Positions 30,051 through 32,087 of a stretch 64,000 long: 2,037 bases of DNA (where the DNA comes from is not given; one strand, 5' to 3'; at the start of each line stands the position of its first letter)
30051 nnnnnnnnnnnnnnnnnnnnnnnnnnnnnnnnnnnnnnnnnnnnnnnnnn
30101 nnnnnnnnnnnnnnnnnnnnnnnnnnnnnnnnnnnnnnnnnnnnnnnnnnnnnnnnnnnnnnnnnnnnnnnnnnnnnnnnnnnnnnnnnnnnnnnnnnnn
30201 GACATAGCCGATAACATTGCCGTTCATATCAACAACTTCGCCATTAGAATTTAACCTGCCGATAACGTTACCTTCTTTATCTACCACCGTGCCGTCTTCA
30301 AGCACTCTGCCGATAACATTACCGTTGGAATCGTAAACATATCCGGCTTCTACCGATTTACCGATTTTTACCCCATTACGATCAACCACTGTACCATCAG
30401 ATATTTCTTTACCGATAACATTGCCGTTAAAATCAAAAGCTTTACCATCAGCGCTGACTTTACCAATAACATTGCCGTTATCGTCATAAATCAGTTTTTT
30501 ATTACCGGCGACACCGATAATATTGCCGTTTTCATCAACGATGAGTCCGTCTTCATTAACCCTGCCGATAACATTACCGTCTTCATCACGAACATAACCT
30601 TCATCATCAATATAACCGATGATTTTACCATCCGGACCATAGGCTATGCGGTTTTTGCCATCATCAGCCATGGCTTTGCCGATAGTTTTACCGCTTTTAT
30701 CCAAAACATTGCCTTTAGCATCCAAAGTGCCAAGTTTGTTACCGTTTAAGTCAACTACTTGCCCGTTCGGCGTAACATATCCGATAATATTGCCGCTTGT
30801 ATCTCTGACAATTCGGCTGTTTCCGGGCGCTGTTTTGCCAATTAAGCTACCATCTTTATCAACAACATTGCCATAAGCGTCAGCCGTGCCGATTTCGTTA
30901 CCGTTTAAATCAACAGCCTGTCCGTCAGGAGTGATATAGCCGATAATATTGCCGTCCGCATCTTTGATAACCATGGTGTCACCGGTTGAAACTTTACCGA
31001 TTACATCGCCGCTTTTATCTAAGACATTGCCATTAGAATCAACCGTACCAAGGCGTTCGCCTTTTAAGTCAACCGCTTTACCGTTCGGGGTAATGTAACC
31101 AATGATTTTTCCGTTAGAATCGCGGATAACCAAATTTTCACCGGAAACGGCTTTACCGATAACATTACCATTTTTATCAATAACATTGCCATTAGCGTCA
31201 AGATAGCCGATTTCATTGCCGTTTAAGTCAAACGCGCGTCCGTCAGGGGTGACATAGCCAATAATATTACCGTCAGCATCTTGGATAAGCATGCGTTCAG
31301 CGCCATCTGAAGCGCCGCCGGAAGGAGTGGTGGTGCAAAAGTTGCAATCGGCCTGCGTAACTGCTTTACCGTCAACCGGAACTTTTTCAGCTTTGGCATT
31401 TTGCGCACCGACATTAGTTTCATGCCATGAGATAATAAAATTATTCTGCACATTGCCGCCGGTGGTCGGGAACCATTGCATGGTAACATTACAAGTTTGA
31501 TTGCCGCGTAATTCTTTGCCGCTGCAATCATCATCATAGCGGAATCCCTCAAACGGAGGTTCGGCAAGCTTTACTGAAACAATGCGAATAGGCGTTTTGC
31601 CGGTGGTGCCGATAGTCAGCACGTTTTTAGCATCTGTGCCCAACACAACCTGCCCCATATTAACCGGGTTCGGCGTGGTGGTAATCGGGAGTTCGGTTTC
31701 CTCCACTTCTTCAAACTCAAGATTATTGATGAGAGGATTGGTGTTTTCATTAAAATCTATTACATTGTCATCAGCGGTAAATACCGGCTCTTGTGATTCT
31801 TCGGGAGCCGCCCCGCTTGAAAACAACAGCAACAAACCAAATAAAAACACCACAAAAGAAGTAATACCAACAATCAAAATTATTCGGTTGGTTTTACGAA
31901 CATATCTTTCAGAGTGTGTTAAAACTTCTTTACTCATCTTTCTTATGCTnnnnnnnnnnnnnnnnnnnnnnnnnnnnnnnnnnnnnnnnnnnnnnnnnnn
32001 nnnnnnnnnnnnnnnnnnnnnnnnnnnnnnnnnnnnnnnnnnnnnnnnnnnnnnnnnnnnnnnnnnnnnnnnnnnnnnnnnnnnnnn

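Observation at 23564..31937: VirB10 apparently split into two about 1400-aa genes, both expanded by about 11-residue tandem repeats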

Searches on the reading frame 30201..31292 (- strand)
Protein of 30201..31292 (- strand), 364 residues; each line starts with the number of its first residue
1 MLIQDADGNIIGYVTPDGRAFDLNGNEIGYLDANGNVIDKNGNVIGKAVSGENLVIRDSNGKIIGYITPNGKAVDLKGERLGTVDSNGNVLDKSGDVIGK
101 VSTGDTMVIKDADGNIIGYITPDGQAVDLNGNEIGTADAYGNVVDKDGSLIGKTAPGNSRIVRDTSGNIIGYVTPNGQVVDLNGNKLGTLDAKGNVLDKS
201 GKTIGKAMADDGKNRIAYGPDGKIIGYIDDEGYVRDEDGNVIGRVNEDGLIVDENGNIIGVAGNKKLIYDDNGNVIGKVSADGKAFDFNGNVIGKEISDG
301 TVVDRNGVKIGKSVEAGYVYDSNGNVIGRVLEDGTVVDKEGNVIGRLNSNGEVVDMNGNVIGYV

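Call 29: search_solved_structures(query=window:30201-31292:-, max_evalue=1, show_alignments=2)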
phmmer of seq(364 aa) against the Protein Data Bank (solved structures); distinct sequences matched with E-value up to 1: 6.
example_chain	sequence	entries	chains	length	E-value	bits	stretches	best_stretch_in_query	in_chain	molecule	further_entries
7xfp_A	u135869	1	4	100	0.072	15.2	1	34-101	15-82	IceA2 protein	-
9gaf_A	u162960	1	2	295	0.28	13.3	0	107-170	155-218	PROTEIN (GLYCOSYLASPARAGINASE)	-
9gaa_A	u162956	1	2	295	0.36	12.9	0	107-170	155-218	PROTEIN (GLYCOSYLASPARAGINASE)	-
9gac_A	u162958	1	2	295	0.38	12.8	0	107-169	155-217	PROTEIN (GLYCOSYLASPARAGINASE)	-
1p4k_A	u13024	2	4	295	0.38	12.8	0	107-169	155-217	N(4)-(Beta-N-acetylglucosaminyl)-L-asparaginase | N(4)-(Beta-N-acetylglucosaminyl)-L-asparaginase precursor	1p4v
3ljq_A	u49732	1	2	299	0.49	12.4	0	107-169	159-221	N(4)-(Beta-N-acetylglucosaminyl)-L-asparaginase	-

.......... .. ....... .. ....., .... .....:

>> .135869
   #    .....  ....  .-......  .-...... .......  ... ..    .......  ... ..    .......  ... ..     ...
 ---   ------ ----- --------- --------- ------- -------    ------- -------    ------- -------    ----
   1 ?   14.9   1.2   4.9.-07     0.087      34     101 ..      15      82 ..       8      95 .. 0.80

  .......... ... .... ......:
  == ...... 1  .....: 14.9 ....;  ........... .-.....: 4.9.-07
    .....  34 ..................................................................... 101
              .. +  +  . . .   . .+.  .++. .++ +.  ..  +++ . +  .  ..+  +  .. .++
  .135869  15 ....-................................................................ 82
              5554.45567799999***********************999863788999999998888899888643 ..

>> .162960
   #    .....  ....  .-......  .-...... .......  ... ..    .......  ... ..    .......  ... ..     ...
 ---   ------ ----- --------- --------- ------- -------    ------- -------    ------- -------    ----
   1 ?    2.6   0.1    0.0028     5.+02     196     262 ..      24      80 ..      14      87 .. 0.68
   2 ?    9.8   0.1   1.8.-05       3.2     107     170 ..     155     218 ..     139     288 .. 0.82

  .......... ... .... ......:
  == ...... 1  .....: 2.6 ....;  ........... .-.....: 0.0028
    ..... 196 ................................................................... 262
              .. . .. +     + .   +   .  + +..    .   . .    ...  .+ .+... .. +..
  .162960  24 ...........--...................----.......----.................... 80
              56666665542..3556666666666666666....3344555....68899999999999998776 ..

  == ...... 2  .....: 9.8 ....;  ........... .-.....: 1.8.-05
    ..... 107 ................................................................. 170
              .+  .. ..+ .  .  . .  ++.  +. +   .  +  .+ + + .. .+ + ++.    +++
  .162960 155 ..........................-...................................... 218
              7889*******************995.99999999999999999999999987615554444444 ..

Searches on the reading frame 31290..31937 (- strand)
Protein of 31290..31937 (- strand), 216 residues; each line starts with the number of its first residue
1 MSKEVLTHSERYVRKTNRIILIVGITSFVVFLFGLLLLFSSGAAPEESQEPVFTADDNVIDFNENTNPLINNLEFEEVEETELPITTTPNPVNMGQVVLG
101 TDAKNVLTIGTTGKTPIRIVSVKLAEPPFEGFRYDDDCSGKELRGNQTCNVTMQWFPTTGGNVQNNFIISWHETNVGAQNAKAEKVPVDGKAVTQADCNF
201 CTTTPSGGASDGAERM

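Call 10: find_homologous_proteins(query=window:31290-31937:-, max_evalue=0.001)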
Query seq(216 aa) (216 aa): 73 proteins with E <= 0.001 among 381 candidates.
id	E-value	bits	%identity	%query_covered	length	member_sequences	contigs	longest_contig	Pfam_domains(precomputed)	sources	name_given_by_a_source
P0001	4.4e-126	436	90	100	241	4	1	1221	-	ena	-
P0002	1.1e-96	340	76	94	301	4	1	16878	PF21784.4,PF12396.15,PF21785.4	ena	-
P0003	4.9e-94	331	70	96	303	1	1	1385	PF15780.12,PF12396.15,PF21785.4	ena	-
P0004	4.8e-92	325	71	95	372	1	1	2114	PF12396.15,PF21785.4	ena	-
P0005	4.1e-90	319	69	93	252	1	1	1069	-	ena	-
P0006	5.8e-90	318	68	98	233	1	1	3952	-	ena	-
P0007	7.1e-90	318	67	100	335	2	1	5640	PF21784.4,PF21785.4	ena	-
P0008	9.5e-89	314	67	100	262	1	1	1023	-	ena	-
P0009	8.0e-87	308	70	90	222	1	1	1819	PF15780.12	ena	-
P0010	6.9e-84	298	69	92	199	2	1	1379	-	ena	-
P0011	3.8e-83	296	61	100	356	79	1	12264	PF12396.15,PF21785.4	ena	-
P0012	4.2e-83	296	60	100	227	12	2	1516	-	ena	-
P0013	6.9e-83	295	63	96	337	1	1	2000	PF21784.4,PF05593.20,PF12396.15,PF21785.4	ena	-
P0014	2.4e-82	293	61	100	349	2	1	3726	-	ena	-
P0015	1.1e-81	291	64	95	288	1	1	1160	PF12396.15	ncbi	-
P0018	7.3e-79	282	62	97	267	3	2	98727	-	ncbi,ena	-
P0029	1.1e-68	249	55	95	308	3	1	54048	PF12396.15,PF21785.4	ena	-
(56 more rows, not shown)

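Call 11: find_encoding_contigs(protein=P0018, flank=10000, max_places=3)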
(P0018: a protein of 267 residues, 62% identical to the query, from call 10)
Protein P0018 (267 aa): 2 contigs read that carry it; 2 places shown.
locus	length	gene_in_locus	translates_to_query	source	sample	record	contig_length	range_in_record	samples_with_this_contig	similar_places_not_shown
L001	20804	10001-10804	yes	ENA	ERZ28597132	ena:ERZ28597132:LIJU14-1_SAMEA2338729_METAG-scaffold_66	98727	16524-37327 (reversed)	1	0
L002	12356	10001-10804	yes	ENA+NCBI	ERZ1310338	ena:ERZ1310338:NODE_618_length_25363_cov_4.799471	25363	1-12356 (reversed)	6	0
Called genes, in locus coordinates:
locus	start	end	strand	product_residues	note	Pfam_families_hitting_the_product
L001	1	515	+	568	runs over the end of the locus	-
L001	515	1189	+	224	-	-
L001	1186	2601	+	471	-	-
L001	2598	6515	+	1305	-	-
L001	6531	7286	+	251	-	PF04335:VirB8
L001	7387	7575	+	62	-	-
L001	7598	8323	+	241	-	PF04335:VirB8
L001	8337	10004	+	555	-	PF03524:CagX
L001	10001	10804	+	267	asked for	-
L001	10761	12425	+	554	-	-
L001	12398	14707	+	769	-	-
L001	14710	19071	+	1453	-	PF12396:DUF3659 (faint), PF21784:Bflower (faint), PF21785:Bflower_2 (weak), PF03743:TrbI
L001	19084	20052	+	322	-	PF00437:T2SSE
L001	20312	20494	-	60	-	-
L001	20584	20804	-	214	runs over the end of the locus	-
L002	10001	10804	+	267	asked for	-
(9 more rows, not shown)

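Call 12: find_encoding_contigs(protein=P0029, flank=10000, max_places=3)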
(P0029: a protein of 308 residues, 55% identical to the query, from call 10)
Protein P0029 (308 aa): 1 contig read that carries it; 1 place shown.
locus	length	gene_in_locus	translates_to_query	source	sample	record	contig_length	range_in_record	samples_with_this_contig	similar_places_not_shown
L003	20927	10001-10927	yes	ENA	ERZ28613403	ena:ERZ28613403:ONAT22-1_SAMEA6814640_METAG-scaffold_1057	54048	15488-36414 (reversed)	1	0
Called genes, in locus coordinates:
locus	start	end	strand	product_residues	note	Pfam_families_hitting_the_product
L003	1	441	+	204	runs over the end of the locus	-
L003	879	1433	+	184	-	-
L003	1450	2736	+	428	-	-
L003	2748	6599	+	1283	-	-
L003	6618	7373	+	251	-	PF04335:VirB8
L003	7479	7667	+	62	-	-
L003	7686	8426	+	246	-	PF04335:VirB8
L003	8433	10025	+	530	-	PF03524:CagX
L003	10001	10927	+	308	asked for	PF12396:DUF3659 (faint), PF21785:Bflower_2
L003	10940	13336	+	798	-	-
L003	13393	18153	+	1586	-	-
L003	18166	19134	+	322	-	PF00437:T2SSE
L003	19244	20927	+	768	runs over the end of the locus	-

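Call 72: search_protein_representatives(alignment_id=A2)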
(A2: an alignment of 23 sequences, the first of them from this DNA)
Query: 23 sequences, 194 profile positions. Proteins with E-value up to 0.001 (for the whole library): 2152; up to 1e-10: 436; up to 1e-30: 32. The best 150 are listed.
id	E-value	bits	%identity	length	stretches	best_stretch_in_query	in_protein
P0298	2.6e-169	575.2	-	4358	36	83-168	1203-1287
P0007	1.3e-96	338.0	-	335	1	1-194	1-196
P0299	5.9e-94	329.3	-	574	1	1-194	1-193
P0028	8.2e-92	322.3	-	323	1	2-194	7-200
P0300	1.3e-88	311.9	-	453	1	1-193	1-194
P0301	2.3e-88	311.1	-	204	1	1-194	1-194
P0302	2.1e-86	304.7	-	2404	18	80-169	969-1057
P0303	7.2e-86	302.9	-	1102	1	1-194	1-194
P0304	1.4e-76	272.6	-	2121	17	82-169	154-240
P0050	1.1e-66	240.3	-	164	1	2-151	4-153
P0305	3.6e-66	238.7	-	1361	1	1-194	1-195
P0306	3.8e-65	235.3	-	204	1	48-194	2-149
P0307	1.9e-60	220.0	-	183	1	1-182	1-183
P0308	1.0e-55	204.5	-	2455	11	82-169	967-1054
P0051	8.1e-52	191.8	-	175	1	1-167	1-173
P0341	7.9e-25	103.8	-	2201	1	1-192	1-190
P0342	1.1e-24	103.3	-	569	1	4-191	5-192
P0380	9.7e-21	90.4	-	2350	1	4-172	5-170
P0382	1.5e-20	89.9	-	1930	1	2-174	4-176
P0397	1.1e-19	87.0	-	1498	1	3-174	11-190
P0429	1.1e-17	80.5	-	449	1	5-175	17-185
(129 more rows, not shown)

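Call 78: search_protein_families(library=pfam, proteins=[P0341, P0380, P0382, P0397, P0342, P0429], max_evalue=0.0001)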
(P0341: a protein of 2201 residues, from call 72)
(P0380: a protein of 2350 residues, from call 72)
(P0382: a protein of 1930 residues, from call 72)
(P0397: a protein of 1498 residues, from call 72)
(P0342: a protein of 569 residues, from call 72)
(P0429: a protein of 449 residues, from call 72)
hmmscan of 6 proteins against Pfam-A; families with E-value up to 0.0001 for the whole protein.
P0341 (2201 aa): 5 families
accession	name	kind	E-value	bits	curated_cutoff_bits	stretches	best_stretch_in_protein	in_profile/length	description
PF21785.3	Bflower_2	-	5e-107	352.1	38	6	1611-1700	11-96/112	5-fold beta-flower protein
PF21784.3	Bflower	-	2.3e-45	154.1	25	1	1464-1527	1-63/116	4-fold beta flower protein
PF03743.19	TrbI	-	3.5e-31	109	35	1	1864-2061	2-188/188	Bacterial conjugation TrbI-like protein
PF12396.14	DUF3659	-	1.6e-29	102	24.8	0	349-399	9-55/61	Protein of unknown function (DUF3659)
PF05593.20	RHS_repeat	-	8.5e-14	52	22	0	1416-1449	1-38/38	RHS Repeat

P0380 (2350 aa): 4 families
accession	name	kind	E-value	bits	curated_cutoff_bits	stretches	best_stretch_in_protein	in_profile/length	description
PF21785.3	Bflower_2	-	1e-105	347.8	38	8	1603-1689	5-85/112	5-fold beta-flower protein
PF21784.3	Bflower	-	2e-49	167.3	25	3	1721-1780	3-61/116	4-fold beta flower protein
PF03743.19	TrbI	-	4.2e-35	121.8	35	1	2015-2209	2-188/188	Bacterial conjugation TrbI-like protein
PF12396.14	DUF3659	-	1.1e-32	112.1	24.8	2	1813-1864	10-57/61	Protein of unknown function (DUF3659)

P0382 (1930 aa): 4 families
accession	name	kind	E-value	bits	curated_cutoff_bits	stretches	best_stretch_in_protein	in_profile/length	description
PF21785.3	Bflower_2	-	2.3e-63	211.4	38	7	264-348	22-100/112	5-fold beta-flower protein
PF03743.19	TrbI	-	4.7e-29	102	35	1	1631-1828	2-187/188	Bacterial conjugation TrbI-like protein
PF21784.3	Bflower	-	3.6e-22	79.3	25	0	1426-1470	3-46/116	4-fold beta flower protein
PF12396.14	DUF3659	-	1.2e-12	47.9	24.8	0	390-441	7-54/61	Protein of unknown function (DUF3659)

P0397 (1498 aa): 4 families
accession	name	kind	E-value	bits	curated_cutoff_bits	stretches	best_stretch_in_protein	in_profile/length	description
PF21785.3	Bflower_2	-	6.5e-53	177.8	38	5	310-409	3-96/112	5-fold beta-flower protein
PF03743.19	TrbI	-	2.6e-24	86.6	35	1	1222-1412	2-182/188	Bacterial conjugation TrbI-like protein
PF12396.14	DUF3659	-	1.5e-16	60.4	24.8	0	829-879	11-57/61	Protein of unknown function (DUF3659)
PF21784.3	Bflower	-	4.4e-15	56.5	25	0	765-824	4-61/116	4-fold beta flower protein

P0342 (569 aa): 3 families
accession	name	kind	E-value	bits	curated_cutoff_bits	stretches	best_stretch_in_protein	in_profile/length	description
PF21784.3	Bflower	-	1.9e-17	64.2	25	0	210-255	13-57/116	4-fold beta flower protein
PF21785.3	Bflower_2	-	2.5e-15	56.7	38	0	262-328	30-94/112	5-fold beta-flower protein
PF05593.20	RHS_repeat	-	3.6e-06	27.7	22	0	407-423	1-17/38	RHS Repeat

P0429 (449 aa): 1 family
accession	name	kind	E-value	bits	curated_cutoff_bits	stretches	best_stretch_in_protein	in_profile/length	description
PF21785.3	Bflower_2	-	1.8e-15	57.2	38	0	220-295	7-78/112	5-fold beta-flower protein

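Call 82: find_encoding_contigs(protein=P0380, flank=8000, max_places=2)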
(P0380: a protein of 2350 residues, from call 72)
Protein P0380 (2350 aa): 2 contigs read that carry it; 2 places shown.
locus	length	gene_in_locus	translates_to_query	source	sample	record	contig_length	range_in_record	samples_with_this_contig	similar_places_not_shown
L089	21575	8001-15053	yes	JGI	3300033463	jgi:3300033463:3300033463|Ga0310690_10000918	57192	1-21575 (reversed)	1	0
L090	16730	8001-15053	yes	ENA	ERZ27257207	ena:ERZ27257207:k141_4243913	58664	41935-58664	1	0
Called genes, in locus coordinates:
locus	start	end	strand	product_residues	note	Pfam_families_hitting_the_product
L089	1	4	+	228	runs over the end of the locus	-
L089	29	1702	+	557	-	-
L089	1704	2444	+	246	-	-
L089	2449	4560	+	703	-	-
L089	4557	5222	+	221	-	PF04335:VirB8 (weak)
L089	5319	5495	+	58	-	-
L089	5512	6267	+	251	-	PF04335:VirB8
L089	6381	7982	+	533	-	PF03524:CagX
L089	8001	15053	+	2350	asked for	PF21784:Bflower (weak), PF21785:Bflower_2, PF12396:DUF3659 (weak), PF21784:Bflower (weak), PF21785:Bflower_2, PF12396:DUF3659 (weak), PF21785:Bflower_2, PF03743:TrbI, +1 more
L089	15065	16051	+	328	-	PF00437:T2SSE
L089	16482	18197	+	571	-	-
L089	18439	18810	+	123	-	PF00164:Ribosom_S12_S23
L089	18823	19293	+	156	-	PF00177:Ribosomal_S7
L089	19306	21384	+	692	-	PF00009:GTP_EFTU, PF03144:GTP_EFTU_D2, PF22042:EF-G_D2, PF14492:EFG_III, PF03764:EFG_IV, PF00679:EFG_C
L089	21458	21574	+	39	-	?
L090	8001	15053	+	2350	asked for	PF21784:Bflower (weak), PF21785:Bflower_2, PF12396:DUF3659 (weak), PF21784:Bflower (weak), PF21785:Bflower_2, PF12396:DUF3659 (weak), PF21785:Bflower_2, PF03743:TrbI, +1 more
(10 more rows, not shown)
